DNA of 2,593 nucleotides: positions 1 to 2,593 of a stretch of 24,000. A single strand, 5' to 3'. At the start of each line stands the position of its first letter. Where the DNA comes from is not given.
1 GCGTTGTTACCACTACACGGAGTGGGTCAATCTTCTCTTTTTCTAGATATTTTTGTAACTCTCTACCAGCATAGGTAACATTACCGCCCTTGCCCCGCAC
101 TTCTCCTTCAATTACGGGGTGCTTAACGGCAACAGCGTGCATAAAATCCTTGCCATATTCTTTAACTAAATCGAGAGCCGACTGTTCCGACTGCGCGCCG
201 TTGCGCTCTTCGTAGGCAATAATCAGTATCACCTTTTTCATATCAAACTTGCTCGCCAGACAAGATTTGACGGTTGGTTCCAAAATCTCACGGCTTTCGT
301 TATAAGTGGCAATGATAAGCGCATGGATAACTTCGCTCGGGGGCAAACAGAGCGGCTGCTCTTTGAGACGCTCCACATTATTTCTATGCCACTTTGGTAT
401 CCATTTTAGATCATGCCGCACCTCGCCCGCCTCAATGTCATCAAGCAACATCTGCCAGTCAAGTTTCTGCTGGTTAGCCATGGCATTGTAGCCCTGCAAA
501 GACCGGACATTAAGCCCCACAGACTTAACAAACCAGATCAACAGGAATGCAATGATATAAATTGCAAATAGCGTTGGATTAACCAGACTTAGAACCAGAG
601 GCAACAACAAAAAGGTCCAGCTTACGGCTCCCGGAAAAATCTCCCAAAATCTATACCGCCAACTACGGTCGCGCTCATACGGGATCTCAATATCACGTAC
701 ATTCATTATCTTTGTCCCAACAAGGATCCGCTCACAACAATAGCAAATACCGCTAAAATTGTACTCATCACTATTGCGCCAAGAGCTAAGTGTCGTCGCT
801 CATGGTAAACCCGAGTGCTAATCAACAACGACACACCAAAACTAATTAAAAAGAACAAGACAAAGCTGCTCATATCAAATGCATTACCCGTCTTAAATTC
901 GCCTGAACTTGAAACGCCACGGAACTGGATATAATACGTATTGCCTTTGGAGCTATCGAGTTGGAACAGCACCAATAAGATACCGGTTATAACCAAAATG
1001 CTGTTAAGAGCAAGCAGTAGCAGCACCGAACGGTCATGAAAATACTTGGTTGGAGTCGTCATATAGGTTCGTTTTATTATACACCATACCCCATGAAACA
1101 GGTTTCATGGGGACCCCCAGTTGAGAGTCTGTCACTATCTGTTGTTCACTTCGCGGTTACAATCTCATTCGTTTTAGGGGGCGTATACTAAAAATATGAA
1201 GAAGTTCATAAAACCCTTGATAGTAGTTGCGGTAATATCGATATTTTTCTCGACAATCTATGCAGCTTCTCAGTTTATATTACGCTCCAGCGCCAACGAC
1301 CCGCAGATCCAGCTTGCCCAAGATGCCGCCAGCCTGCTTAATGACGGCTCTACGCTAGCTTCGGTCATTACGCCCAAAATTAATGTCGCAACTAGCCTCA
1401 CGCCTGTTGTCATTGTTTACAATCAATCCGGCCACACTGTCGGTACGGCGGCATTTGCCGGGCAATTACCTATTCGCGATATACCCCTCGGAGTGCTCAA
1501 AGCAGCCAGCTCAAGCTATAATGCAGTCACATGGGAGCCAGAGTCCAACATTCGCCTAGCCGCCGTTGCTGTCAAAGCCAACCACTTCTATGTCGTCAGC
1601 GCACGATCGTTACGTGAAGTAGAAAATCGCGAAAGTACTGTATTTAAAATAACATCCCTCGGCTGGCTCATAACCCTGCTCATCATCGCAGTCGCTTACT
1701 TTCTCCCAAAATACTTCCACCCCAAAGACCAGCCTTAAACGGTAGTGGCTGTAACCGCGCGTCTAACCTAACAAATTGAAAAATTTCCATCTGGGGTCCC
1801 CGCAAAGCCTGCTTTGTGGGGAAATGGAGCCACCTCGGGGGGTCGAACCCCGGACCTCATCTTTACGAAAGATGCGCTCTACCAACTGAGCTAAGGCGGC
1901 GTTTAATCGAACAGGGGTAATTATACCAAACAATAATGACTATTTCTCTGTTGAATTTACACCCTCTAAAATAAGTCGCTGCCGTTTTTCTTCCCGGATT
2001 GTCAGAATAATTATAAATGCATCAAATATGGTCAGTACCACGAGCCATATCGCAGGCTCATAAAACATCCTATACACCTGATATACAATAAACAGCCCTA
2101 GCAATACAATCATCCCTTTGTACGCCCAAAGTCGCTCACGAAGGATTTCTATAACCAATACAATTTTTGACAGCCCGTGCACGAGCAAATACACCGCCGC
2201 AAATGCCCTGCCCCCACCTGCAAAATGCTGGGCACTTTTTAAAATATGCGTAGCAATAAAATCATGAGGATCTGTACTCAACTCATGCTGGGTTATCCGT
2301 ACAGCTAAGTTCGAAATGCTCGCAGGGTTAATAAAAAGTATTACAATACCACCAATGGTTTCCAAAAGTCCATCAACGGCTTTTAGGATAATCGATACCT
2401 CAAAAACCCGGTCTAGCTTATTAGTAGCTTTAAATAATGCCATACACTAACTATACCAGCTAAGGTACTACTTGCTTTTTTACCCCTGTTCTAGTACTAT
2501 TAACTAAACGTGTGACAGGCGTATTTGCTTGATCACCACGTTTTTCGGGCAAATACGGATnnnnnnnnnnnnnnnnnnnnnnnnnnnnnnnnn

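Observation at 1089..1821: Two inverted copies of an approximately 85-nt structured element bracket a single gene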

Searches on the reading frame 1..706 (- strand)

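Call 12: search_protein_families(library=pfam, proteins=[window:1-706:-], max_evalue=0.01)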
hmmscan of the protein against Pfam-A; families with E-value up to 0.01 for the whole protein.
window:1-706:- (235 aa): 0 families
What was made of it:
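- On REP / BIME: The gene flanked by A and B has no Pfam hit and is a hydrophobic 180-aa protein (call 12).
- The gene between A and B has no Pfam match and no HUH signature (call 12).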

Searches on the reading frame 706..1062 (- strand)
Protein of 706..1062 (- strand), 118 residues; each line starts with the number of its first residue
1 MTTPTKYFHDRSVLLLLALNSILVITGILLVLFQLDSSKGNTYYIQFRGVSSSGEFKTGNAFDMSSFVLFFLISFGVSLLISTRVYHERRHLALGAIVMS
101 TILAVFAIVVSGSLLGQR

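Call 12: search_protein_families(library=pfam, proteins=[window:706-1062:-], max_evalue=0.01)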
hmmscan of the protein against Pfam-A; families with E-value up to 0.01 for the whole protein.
window:706-1062:- (118 aa): 0 families

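Call 67: find_encoding_contigs(protein=window:706-1062:-, flank=10000, max_places=2)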
Protein window:706-1062:- (118 aa): 3 contigs read that carry it; 2 places shown.
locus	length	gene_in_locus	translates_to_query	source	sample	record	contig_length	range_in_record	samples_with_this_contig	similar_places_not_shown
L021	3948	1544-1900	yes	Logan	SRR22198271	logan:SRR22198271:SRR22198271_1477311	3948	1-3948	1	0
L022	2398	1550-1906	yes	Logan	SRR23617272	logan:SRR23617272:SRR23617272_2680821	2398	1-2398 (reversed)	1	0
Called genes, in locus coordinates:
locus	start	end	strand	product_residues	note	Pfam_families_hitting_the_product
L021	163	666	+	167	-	PF09900:DUF2127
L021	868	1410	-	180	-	-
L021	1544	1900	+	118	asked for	-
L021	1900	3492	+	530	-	-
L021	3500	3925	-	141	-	PF22811:Zn_ribbon_NrdR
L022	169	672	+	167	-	PF09900:DUF2127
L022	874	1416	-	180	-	-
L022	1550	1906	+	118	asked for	-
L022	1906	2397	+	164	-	?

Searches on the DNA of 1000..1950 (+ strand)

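Call 11: search_rna_families(source=window, start=1000, end=1950, threshold=evalue, max_evalue=10)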
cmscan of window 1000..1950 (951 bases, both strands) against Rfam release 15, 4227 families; matches with E-value up to 10: 6.
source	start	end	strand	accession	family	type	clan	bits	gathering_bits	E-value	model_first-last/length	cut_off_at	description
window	1828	1900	-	RF00005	tRNA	Gene; tRNA;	CL00001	65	29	1.1e-13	1-71/71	no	tRNA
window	1271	1294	-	RF01107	SBRMV1_UPD-PKf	Cis-reg;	-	16.7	39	4.2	1-27/27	no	Pseudoknot of upstream pseudoknot domain (UPD) of the 3'UTR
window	1829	1875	-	RF01684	mascRNA-menRNA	Gene;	-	16.6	42.5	2.5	1-56/56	no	MALAT1-associated small cytoplasmic RNA/MEN beta RNA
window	1657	1690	-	RF01149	sR10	Gene; snRNA; snoRNA; CD-box;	-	13.8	45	0.96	1-54/54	no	Small nucleolar RNA sR10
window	1865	1922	+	RF01142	sR19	Gene; snRNA; snoRNA; CD-box;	-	10.8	45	9.1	1-63/63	no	Small nucleolar RNA sR19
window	1653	1690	-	RF01152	sR1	Gene; snRNA; snoRNA; CD-box;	-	10.5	45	7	1-57/57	no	Small nucleolar RNA sR1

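Call 38: build_rna_model(alignment_id=A4, structure=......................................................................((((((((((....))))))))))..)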
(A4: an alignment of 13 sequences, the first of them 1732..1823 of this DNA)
Model R1 built from alignment A4 (13 sequences, 96 columns); structure: as given.
model positions 93; base pairs 10; branch points 0; effective number of sequences 4.1; information 0.614 bits per position. Calibrated on 0.2 Mb of random sequence (short: E-values are rough).
structure used (alignment columns):
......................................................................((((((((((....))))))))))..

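Call 39: search_with_rna_model(model_id=R1, sources=[window, L001, L002, L003, L004, L005, L006, L007, L008, L009, L010, L011, L012, L013, L014], max_evalue=10)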
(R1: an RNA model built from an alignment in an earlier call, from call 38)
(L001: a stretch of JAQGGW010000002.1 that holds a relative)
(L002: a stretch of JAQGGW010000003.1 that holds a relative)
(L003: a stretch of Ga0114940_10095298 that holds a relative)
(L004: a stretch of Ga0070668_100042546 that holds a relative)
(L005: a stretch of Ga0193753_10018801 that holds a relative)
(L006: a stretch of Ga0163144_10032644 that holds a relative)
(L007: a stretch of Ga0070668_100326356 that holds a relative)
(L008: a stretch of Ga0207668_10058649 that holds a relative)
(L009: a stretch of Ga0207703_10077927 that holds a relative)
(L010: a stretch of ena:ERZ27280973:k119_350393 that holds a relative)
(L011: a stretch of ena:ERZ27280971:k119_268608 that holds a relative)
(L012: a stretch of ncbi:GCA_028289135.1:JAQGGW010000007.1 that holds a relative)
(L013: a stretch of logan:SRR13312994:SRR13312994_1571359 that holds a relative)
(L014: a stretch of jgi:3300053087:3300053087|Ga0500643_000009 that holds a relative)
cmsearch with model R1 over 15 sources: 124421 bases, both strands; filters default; matches with E-value up to 10: 31.
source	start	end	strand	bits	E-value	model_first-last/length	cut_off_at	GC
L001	1767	1859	-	98.4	5.6e-23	1-93/93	no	0.46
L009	215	307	+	91.2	3.6e-21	1-93/93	no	0.48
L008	597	690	-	90.2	6.4e-21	1-93/93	no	0.44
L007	1011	1101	-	88.2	2.1e-20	1-93/93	no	0.47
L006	8444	8536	-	86.8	4.4e-20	1-93/93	no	0.42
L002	3768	3862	+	85.1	1.2e-19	1-93/93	no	0.42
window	1732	1823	+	82.8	4.5e-19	1-93/93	no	0.5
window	1087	1179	-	80.3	1.9e-18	1-93/93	no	0.47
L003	66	161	+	78.6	5.2e-18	1-93/93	no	0.51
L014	1809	1901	-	78.2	6.3e-18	1-93/93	no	0.45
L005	1625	1718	-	76.4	1.8e-17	1-93/93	no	0.44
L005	1456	1546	-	71.3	3.6e-16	1-93/93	no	0.44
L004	348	440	-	70.9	4.3e-16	1-93/93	no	0.57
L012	10524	10615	+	69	1.3e-15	1-93/93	no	0.45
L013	10524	10615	+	69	1.3e-15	1-93/93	no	0.45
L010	3430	3521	+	62.3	6.2e-14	1-93/93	no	0.39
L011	1221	1312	+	62.3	6.2e-14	1-93/93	no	0.39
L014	10521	10600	+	55.3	3.6e-12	1-93/93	no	0.45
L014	1988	2086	+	51.5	3.1e-11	1-93/93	no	0.45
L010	2793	2881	-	26.1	7.2e-05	1-93/93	no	0.47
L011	584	672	-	26.1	7.2e-05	1-93/93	no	0.47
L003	1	38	-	15.4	0.035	1-38/93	3'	0.5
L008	599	623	+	14.8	0.05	68-92/93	no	0.6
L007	1013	1037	+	13.6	0.095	68-92/93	no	0.52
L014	2060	2084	-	13.6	0.095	68-92/93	no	0.52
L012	10776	10796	+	12.1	0.23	1-93/93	no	0.29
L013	10776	10796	+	12.1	0.23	1-93/93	no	0.29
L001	1768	1794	+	11.9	0.27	67-93/93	no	0.63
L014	10574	10598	-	11.3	0.37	68-92/93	no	0.64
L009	281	305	-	11.3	0.37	68-92/93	no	0.64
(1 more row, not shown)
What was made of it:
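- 1087..1179 (-): Copy A. It lies in the divergent promoter region between ORF 706-1062 (minus) and ORF 1196-1738 (plus) and has no T1 hairpin. R1 80.3 bits (call 39).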

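Call 48: search_with_rna_model(model_id=R1, sources=[L015, L016, L017, L018, L019, L020], max_evalue=1)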
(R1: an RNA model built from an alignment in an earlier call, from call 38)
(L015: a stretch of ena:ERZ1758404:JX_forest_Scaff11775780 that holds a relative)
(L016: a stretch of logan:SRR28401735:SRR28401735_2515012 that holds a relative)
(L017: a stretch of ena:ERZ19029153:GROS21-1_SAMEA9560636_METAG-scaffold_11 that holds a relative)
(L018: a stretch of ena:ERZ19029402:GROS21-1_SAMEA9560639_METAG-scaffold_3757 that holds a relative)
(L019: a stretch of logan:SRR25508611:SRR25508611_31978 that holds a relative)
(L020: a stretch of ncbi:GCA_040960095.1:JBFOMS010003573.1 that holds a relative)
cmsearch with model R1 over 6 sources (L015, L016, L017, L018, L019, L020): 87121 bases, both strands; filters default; matches with E-value up to 1: 0.
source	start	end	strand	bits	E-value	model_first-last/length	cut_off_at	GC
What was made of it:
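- No hits in 87 kb from more distant relatives (call 48).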

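Call 53: search_with_rna_model(model_id=R1, sources=[window, L001, L002, L003, L004, L005, L006, L007, L008, L009, L010, L012, L014], max_evalue=0.001, make_alignment=true)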
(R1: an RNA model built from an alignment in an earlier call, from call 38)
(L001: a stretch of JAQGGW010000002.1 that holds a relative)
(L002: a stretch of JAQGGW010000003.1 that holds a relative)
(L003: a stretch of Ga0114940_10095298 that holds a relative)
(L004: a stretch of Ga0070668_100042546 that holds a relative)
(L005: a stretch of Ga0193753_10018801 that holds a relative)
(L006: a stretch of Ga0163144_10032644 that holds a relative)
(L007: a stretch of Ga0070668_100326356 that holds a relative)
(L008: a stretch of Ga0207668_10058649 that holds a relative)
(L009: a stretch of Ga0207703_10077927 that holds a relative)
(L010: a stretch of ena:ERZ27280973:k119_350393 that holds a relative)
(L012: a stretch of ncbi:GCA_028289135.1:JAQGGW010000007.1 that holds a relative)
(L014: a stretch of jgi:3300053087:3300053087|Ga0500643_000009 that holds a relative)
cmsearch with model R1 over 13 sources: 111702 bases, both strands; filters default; matches with E-value up to 0.001: 19.
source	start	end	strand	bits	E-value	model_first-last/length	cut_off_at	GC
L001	1767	1859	-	98.4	5.1e-23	1-93/93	no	0.46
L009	215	307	+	91.2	3.2e-21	1-93/93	no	0.48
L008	597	690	-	90.2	5.8e-21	1-93/93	no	0.44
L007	1011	1101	-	88.2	1.9e-20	1-93/93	no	0.47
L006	8444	8536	-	86.8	4e-20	1-93/93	no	0.42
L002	3768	3862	+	85.1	1.1e-19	1-93/93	no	0.42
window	1732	1823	+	82.8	4.1e-19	1-93/93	no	0.5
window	1087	1179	-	80.3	1.7e-18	1-93/93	no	0.47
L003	66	161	+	78.6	4.7e-18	1-93/93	no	0.51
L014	1809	1901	-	78.2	5.7e-18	1-93/93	no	0.45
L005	1625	1718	-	76.4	1.6e-17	1-93/93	no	0.44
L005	1456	1546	-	71.3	3.2e-16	1-93/93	no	0.44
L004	348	440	-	70.9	3.8e-16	1-93/93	no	0.57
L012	10524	10615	+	69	1.2e-15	1-93/93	no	0.45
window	11107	11199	-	66.2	5.9e-15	1-93/93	no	0.49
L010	3430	3521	+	62.3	5.5e-14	1-93/93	no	0.39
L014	10521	10600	+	55.3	3.2e-12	1-93/93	no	0.45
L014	1988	2086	+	51.5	2.8e-11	1-93/93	no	0.45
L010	2793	2881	-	26.1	6.5e-05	1-93/93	no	0.47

Alignment A5: 19 matches aligned to the model, 101 columns, each read 5' to 3' on its own strand. Consensus structure (alignment columns), stored with it:
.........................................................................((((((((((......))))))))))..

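Call 69: search_with_rna_model(model_id=R1, sources=[L021, L022, L023, L024, L025], max_evalue=1)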
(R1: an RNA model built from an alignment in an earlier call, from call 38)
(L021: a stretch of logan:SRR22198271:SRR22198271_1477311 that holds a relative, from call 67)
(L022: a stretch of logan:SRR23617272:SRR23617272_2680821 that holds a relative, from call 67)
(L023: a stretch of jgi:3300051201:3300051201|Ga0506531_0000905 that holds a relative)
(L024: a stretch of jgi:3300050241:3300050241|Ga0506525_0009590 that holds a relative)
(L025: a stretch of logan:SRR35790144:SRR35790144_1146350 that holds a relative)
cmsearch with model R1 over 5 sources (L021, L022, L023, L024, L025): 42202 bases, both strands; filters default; matches with E-value up to 1: 7.
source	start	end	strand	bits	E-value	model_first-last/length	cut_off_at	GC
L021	783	874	-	82.8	1.5e-19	1-93/93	no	0.5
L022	789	880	-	82.8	1.5e-19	1-93/93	no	0.5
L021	1427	1519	+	80.3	6.5e-19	1-93/93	no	0.47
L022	1433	1525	+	80.3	6.5e-19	1-93/93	no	0.47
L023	11459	11505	-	7.9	0.88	1-93/93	no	0.51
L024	8257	8303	-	7.9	0.88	1-93/93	no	0.51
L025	3670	3716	-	7.9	0.88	1-93/93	no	0.51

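Call 78: search_with_rna_model(model_id=R1, sources=[L026, L027, L028], max_evalue=1)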
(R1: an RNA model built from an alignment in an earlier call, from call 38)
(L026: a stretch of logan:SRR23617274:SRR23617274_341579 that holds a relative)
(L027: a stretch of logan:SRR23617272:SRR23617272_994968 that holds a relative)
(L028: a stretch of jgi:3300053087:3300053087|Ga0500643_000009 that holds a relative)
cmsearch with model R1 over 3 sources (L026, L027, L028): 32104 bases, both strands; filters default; matches with E-value up to 1: 3.
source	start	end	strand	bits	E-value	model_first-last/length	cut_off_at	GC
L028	9929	10022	+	75.8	6.7e-18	1-93/93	no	0.49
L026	3657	3749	+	66.2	1.7e-15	1-93/93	no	0.49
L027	276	368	+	66.2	1.7e-15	1-93/93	no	0.49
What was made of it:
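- On MITE / REP: At least 3-4 copies per genome in the DNA held (calls 39, 78).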

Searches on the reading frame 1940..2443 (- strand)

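Call 12: search_protein_families(library=pfam, proteins=[window:1940-2443:-], max_evalue=0.01)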
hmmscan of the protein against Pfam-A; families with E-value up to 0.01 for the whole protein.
window:1940-2443:- (167 aa): 2 families
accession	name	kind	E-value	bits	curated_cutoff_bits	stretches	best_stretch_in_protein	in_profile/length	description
PF09900.14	DUF2127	-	4.3e-30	105.3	24.3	1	14-151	2-139/140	Predicted membrane protein (DUF2127)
PF23636.1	DUF7144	-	0.00055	20.5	27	1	83-148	46-110/115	Domain of unknown function (DUF7144)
